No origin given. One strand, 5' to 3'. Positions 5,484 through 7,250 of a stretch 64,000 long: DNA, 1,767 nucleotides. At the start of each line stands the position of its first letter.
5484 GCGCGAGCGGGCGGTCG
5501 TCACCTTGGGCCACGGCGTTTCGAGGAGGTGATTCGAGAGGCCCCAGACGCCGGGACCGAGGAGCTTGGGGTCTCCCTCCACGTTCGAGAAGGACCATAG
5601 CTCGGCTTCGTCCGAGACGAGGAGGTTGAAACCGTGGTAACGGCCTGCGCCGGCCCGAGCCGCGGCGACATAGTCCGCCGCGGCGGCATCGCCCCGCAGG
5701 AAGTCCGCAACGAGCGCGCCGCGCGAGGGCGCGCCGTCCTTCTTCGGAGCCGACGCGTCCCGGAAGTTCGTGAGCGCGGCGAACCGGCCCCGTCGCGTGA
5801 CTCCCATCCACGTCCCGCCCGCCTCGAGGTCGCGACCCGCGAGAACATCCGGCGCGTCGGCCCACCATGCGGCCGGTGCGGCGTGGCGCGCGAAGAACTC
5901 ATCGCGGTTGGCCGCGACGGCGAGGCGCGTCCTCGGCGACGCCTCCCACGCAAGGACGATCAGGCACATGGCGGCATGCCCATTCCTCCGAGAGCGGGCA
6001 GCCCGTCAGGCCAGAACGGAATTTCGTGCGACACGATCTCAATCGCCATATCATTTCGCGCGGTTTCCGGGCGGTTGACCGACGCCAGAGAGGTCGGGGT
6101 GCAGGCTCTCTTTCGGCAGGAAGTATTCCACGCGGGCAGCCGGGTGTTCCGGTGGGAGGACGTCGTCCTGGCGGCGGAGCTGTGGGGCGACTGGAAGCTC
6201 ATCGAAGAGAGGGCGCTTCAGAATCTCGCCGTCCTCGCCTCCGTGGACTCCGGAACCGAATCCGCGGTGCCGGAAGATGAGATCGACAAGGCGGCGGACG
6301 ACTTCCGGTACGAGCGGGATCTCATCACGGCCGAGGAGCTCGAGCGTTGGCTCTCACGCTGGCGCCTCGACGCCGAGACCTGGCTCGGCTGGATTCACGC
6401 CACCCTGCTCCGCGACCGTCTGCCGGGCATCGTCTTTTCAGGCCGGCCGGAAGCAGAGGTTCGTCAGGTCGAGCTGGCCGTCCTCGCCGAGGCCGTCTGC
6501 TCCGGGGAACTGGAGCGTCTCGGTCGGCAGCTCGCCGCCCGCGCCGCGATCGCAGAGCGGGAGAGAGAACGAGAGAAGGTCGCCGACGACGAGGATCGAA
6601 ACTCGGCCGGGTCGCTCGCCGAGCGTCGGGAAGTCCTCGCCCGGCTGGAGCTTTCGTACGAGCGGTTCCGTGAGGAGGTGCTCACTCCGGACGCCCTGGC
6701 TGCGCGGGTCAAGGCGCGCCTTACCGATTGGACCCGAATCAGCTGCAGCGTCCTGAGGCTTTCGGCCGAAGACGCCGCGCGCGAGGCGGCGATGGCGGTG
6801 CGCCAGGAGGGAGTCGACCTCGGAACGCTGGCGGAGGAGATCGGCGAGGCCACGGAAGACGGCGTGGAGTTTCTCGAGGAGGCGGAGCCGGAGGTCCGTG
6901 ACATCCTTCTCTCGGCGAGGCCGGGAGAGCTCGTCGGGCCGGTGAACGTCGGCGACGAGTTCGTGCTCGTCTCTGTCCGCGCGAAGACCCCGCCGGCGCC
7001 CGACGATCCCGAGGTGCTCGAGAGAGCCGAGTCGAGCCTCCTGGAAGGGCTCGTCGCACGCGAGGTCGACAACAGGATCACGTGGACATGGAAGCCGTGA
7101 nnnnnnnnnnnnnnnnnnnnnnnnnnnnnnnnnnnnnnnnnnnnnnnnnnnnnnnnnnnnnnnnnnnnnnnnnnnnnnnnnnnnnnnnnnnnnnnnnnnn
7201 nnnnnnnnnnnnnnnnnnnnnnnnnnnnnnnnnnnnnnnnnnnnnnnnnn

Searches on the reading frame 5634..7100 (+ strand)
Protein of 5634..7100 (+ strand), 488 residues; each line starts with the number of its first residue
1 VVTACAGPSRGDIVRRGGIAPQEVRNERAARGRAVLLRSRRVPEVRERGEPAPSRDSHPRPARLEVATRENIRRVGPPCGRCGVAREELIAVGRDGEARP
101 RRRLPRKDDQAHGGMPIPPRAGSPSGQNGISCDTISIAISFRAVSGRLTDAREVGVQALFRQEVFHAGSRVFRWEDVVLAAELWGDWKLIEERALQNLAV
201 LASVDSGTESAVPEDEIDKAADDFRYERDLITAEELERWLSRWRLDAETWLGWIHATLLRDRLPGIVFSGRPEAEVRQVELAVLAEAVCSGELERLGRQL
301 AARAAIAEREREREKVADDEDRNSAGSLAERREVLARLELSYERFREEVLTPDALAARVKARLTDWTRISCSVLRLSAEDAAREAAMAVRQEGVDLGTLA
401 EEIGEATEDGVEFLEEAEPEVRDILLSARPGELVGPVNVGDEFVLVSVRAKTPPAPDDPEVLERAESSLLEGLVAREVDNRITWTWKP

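Call 25: search_protein_families(library=pfam, proteins=[window:5634-7100:+], max_evalue=0.0001)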
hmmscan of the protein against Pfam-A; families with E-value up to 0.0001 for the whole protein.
window:5634-7100:+ (488 aa): 1 family
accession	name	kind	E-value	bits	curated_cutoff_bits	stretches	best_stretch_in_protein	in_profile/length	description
PF13145.12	Rotamase_2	-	1.4e-05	26.3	27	1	378-457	31-114/121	PPIC-type PPIASE domain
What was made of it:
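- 5634..7100 (+): PPIase-like (SurA/Rotamase_2-like) gene at the head of the cluster. Pfam Rotamase_2, E 1.4e-5, just below the cut-off (call 25).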
